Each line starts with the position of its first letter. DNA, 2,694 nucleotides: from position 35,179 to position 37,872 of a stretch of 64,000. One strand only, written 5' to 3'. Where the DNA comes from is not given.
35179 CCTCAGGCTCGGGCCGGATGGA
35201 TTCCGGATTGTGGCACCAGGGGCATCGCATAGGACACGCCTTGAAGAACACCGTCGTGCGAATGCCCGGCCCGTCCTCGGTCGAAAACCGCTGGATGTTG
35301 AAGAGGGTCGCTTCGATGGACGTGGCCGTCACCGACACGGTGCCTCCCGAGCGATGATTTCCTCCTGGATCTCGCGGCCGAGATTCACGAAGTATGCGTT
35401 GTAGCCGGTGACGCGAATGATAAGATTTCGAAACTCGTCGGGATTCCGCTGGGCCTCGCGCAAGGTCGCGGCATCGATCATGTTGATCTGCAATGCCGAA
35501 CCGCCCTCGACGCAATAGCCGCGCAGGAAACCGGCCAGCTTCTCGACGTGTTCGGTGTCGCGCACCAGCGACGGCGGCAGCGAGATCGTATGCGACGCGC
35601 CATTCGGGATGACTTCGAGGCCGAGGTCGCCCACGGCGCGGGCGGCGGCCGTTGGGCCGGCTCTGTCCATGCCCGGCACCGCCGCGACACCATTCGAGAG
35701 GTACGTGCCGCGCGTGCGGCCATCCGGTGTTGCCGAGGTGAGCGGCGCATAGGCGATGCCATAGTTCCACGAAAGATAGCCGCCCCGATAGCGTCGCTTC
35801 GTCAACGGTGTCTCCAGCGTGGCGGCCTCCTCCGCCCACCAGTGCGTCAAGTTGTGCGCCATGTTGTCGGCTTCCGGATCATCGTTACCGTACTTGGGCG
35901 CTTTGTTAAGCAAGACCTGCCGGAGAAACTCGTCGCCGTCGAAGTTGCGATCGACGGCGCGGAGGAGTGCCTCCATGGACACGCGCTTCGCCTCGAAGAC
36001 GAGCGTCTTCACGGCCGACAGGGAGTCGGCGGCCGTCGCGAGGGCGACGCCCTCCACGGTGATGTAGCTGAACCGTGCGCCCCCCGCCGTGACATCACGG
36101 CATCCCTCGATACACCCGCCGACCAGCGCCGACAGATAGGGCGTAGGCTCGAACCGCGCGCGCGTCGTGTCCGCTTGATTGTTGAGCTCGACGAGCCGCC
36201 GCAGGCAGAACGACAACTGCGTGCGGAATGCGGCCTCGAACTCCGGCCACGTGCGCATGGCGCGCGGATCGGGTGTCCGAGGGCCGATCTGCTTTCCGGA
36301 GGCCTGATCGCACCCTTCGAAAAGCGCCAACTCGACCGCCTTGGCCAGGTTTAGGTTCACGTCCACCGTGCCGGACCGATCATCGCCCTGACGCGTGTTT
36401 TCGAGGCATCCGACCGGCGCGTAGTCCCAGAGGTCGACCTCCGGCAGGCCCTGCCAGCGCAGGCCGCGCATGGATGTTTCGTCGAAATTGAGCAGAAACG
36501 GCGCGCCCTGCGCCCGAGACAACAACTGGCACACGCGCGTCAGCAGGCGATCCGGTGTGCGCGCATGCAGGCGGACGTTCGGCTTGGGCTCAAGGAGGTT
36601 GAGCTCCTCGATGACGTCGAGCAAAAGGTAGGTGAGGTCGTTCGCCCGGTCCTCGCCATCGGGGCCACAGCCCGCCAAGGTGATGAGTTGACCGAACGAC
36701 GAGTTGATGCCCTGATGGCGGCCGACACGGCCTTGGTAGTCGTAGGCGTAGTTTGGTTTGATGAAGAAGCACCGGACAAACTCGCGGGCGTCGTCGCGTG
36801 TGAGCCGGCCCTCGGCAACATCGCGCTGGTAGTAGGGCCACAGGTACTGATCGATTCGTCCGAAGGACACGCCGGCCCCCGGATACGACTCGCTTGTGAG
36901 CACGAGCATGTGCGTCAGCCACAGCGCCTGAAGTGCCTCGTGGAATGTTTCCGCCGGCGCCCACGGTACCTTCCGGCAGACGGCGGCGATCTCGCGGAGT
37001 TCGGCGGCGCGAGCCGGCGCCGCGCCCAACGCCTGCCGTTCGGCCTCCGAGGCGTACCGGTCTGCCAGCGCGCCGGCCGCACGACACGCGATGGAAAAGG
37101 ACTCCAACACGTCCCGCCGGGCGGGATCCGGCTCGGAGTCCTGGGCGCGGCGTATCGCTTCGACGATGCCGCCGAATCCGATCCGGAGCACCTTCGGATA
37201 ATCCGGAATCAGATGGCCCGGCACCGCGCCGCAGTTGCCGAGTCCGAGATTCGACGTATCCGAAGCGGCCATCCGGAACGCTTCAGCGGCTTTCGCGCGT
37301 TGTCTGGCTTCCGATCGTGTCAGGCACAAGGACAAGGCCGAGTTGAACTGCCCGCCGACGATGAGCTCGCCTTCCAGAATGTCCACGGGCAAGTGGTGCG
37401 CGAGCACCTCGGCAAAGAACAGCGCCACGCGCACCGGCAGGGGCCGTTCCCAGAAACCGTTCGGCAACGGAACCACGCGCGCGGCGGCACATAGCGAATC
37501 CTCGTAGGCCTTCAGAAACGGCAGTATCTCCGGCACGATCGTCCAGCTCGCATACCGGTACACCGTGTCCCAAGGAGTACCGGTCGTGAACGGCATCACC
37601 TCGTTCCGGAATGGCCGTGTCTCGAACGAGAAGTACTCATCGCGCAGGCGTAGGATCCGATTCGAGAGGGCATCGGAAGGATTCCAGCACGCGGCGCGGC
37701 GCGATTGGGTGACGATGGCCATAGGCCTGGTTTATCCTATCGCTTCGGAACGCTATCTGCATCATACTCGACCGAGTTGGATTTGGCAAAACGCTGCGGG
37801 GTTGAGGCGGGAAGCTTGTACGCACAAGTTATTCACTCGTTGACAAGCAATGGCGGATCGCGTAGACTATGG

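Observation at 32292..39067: A glycyl-radical eliminase operon of unknown substrate under a GntR/LacI sugar-type regulator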

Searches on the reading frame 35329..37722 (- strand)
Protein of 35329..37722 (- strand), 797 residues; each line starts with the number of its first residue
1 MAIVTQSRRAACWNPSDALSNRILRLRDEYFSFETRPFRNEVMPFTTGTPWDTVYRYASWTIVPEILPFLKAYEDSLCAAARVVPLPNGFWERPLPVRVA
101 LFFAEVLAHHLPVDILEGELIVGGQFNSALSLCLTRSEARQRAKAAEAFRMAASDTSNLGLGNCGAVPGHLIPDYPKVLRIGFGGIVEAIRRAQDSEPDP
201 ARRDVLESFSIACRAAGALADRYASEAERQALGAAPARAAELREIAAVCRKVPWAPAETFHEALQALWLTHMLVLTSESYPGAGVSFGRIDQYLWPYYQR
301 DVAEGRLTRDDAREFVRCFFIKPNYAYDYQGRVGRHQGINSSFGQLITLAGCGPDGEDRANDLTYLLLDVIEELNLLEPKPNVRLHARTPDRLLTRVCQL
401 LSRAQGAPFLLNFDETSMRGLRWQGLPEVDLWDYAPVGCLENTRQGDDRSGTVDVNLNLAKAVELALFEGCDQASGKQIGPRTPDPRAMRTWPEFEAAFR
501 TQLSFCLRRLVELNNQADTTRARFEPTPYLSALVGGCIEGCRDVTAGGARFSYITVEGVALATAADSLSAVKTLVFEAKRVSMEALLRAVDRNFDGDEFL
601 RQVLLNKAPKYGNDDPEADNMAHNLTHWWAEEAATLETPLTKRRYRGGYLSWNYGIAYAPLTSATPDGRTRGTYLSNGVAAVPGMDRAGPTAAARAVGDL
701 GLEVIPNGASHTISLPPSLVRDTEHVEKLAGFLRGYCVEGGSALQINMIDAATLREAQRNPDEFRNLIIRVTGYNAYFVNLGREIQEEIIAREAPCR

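Call 4: search_protein_families(library=pfam, proteins=[window:35329-37722:-], max_evalue=0.01)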
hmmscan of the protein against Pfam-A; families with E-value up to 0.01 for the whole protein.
window:35329-37722:- (797 aa): 2 families
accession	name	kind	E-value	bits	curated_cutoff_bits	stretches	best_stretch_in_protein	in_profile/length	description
PF02901.20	PFL-like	-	4.2e-132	442.4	24.3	1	167-652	156-640/647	Pyruvate formate lyase-like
PF01228.26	Gly_radical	-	1.3e-21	77.5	22.2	1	676-779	2-106/106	Glycine radical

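Call 5: search_protein_families(library=ncbifam, proteins=[window:35329-37722:-], max_evalue=0.01)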
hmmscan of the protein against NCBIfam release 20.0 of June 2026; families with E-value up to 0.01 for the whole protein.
window:35329-37722:- (797 aa): 12 families
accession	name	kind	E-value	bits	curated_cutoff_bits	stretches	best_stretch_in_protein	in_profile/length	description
TIGR01774.1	PFL2-3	subfamily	2.5e-135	452.7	678.2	1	162-793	149-782/786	formate C-acetyltransferase/glycerol dehydratase family glycyl radical enzyme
NF043068.1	glycl_HYPD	equivalog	1.1e-119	400.7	1100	1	201-792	191-779/784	trans-4-hydroxy-L-proline dehydratase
NF048011.1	SfplDhtHpsGDes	equivalog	2.3e-114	383.5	1000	1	172-793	187-817/821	(2S)-3-sulfopropanediol dehydratase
NF048009.1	SfplDhtHpfGKleb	equivalog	4.3e-101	339.4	1000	1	169-792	183-819/824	(2S)-3-sulfopropanediol dehydratase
TIGR04394.1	choline_CutC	equivalog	4.1e-99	333.2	1050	1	221-792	216-783/789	choline trimethylamine-lyase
NF007437.0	PRK09983.1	equivalog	6.3e-91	305.6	1109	1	158-794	144-762/765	formate C-acetyltransferase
NF033718.1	indole_decarb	equivalog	2.2e-73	247.8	1100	1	166-792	212-863/868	indoleacetate decarboxylase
NF033715.1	glycyl_HPDL_Lrg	equivalog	6.5e-65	219.5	1150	3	607-792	712-896/901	4-hydroxyphenylacetate decarboxylase large subunit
TIGR01255.1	pyr_form_ly_1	equivalog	5.6e-33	114.4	994.2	2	560-792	513-738/744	formate C-acetyltransferase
NF038360.1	rad_fix_GrcA3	exception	4.3e-14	52.3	158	1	724-792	4-72/78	autonomous glycyl radical cofactor GrcA3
NF008341.1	PRK11127.1-1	equivalog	8e-10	38.6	145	1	745-792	27-74/80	autonomous glycyl radical cofactor GrcA2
TIGR04365.1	spare_glycyl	equivalog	3.6e-09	37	170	1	738-792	66-120/126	autonomous glycyl radical cofactor GrcA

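Call 6: search_solved_structures(query=window:35329-37722:-, max_evalue=1e-10, show_alignments=2)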
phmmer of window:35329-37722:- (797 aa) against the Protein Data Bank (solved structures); distinct sequences matched with E-value up to 1e-10: 35.
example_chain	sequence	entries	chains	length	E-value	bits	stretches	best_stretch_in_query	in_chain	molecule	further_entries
1r8w_A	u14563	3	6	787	1.3e-104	354.2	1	168-793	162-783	glycerol dehydratase | B12-independent glycerol dehydratase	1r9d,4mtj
9f3w_A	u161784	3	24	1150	3.8e-103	349.3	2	212-793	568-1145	Choline trimethylamine-lyase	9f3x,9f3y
6vxc_A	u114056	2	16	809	6e-101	342.1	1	203-793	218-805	Trans-4-hydroxy-L-proline dehydratase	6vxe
2f3o_A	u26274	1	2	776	1.7e-97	330.7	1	169-796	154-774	pyruvate formate-lyase 2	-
5ymr_B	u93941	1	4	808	4.4e-96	326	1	172-793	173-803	Formate acetyltransferase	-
9rco_A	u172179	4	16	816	4.3e-93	316.1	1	166-792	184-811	Glycyl radical protein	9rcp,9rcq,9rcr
5i2a_A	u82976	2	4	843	1.1e-91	311.4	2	168-595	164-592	Diol-dehydratase | Diol dehydratase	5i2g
6lon_B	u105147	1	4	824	4.1e-91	309.6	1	172-792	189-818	PFL2/glycerol dehydratase family glycyl radical enzyme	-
8iof_A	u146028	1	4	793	2.1e-90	307.2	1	194-792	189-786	Benzylsuccinate synthase alpha subunit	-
5a0z_A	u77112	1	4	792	2.2e-89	303.8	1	212-793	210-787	CHOLINE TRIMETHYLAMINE LYASE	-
5a0u_A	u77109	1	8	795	2.2e-89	303.8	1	212-793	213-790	CHOLINE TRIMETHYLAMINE LYASE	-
7kq3_A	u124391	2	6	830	2.7e-86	293.6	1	172-793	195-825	Isethionate sulfite-lyase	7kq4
8id1_A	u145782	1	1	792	7.7e-85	288.8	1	204-794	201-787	Formate C-acetyltransferase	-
8id0_A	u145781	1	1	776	4.9e-84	286.1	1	165-792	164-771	formate C-acetyltransferase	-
9ht9_A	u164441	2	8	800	3.1e-83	283.5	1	223-792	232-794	Choline trimethylamine-lyase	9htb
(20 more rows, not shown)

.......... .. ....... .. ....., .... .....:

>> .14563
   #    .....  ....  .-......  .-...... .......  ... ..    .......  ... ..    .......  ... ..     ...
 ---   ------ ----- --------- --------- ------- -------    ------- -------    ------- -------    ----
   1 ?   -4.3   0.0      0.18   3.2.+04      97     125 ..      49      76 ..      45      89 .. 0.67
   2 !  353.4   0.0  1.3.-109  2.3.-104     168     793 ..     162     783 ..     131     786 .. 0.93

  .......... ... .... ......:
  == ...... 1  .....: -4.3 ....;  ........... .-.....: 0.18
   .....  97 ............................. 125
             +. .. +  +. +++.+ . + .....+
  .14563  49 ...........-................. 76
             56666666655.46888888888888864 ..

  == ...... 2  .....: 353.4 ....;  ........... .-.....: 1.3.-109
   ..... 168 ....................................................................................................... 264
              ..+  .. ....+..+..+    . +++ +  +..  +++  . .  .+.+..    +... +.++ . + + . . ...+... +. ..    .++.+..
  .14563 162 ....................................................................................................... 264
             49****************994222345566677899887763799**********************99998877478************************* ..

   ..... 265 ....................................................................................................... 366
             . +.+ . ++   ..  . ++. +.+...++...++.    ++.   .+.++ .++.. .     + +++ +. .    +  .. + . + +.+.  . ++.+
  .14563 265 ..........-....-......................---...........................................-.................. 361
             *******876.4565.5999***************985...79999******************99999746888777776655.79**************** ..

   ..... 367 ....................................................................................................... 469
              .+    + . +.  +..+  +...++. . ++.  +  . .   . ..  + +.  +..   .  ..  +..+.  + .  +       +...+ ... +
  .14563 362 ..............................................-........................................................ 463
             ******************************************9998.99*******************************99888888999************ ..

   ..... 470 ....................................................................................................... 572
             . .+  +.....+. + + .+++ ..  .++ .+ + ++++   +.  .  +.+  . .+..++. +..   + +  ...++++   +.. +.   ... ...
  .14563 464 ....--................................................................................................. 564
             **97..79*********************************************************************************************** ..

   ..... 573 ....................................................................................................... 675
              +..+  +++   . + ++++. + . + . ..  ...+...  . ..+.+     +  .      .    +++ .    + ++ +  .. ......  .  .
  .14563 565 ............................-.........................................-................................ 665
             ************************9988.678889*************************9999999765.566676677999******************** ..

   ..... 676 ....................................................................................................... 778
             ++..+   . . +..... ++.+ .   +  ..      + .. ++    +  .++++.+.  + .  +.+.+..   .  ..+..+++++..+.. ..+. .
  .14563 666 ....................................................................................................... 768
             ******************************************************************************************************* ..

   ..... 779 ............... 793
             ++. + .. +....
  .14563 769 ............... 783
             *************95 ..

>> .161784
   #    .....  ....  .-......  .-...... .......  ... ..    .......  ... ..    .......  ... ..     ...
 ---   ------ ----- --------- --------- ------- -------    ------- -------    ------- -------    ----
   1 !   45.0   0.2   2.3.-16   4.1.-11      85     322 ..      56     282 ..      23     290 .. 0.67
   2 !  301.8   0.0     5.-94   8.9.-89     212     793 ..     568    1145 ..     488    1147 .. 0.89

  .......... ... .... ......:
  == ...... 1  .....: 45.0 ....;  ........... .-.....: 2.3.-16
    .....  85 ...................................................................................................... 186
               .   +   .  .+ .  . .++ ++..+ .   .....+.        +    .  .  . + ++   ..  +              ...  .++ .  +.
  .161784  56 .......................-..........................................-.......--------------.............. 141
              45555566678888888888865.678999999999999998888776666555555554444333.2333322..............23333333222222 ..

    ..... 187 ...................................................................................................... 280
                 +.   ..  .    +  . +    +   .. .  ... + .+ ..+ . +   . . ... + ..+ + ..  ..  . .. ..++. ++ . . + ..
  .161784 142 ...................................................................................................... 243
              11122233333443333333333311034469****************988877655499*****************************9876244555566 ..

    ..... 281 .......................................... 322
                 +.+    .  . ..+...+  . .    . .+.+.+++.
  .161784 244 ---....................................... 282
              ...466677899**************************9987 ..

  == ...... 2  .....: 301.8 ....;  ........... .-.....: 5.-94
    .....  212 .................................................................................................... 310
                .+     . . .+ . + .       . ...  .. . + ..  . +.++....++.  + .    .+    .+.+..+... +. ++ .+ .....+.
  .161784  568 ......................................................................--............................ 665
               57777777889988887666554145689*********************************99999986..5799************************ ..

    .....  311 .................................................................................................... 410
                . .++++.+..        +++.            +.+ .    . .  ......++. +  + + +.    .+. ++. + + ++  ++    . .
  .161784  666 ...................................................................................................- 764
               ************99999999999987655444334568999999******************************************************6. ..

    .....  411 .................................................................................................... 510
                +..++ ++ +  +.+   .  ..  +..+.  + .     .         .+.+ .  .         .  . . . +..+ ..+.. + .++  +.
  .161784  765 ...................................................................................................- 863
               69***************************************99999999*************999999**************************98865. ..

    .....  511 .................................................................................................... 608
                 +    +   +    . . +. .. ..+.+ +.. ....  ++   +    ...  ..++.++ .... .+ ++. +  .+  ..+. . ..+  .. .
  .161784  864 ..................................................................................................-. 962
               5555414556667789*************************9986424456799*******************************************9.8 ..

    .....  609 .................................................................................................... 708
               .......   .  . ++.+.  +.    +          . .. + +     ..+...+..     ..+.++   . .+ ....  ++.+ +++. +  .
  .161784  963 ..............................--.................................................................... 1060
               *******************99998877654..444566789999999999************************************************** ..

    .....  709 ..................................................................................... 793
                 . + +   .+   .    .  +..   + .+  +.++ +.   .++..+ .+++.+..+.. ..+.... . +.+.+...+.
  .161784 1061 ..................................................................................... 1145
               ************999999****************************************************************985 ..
